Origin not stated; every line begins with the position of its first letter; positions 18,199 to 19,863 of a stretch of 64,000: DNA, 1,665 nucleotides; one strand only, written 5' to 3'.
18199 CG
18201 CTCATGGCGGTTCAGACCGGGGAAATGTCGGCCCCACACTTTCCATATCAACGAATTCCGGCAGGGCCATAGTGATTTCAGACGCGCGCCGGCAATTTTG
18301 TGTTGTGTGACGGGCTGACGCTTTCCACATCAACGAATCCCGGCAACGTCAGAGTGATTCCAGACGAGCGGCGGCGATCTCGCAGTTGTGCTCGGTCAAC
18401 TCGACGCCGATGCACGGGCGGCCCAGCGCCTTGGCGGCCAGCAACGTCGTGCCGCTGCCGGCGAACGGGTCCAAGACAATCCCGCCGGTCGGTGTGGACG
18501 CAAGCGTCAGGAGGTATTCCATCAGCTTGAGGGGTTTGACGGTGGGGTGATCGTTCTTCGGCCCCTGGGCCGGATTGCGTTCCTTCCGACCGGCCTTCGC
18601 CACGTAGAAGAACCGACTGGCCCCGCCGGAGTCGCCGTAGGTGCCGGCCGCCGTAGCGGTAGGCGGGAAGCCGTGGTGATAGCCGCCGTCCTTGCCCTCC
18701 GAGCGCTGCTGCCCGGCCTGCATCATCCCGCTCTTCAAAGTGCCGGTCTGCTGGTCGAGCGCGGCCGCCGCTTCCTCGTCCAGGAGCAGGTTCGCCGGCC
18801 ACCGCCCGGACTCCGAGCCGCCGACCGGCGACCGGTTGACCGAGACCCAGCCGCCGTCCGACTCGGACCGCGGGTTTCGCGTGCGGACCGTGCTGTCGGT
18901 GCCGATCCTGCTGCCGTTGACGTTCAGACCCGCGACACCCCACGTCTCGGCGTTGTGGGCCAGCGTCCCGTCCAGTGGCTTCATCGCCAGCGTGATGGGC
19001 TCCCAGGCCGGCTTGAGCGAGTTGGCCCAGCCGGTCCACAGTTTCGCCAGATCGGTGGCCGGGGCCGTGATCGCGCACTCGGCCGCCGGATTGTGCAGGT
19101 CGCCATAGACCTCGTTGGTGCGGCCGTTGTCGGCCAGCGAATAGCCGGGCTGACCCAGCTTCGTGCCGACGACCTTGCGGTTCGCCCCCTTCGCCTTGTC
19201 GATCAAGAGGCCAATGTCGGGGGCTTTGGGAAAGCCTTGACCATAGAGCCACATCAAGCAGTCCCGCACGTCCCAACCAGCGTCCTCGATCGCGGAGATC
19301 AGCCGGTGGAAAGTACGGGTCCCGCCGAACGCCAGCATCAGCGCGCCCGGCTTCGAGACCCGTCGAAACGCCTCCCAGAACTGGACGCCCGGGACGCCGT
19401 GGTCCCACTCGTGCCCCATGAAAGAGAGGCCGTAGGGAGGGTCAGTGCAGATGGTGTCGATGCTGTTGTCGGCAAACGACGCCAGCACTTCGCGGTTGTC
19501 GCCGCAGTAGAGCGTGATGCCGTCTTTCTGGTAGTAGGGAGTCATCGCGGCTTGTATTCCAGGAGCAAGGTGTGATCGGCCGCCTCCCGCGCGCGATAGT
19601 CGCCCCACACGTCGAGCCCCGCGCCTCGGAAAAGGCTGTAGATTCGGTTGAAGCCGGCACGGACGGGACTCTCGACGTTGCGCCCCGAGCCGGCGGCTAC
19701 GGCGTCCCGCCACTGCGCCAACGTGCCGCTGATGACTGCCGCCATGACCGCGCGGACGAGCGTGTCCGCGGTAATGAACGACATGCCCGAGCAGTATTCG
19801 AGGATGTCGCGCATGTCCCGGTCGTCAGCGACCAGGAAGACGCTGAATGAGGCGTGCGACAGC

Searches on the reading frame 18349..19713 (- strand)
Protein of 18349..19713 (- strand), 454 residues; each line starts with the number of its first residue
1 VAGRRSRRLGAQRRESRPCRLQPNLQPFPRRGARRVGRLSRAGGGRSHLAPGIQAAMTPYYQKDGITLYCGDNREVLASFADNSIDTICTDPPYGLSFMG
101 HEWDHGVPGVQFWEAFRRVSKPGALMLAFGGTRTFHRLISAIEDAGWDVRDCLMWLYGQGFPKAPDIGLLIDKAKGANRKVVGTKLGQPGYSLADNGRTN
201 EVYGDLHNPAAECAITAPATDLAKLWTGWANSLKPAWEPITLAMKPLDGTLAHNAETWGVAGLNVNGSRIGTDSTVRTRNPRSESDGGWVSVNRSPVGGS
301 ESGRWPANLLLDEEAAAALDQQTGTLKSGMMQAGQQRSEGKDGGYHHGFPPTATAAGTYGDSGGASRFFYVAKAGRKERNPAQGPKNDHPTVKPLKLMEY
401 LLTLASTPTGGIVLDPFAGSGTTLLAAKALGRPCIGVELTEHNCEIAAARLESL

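Call 77: search_protein_families(library=pfam, proteins=[window:18349-19713:-], max_evalue=0.0001)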
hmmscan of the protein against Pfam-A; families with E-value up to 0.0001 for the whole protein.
window:18349-19713:- (454 aa): 2 families
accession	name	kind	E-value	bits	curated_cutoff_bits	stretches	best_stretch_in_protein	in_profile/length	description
PF01555.25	N6_N4_Mtase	-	3.2e-27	96.4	26.7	1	380-448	155-220/221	DNA methylase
PF01170.24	UPF0020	-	3.5e-07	30.6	22.3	0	63-140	102-177/197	RMKL-like, methyltransferase domain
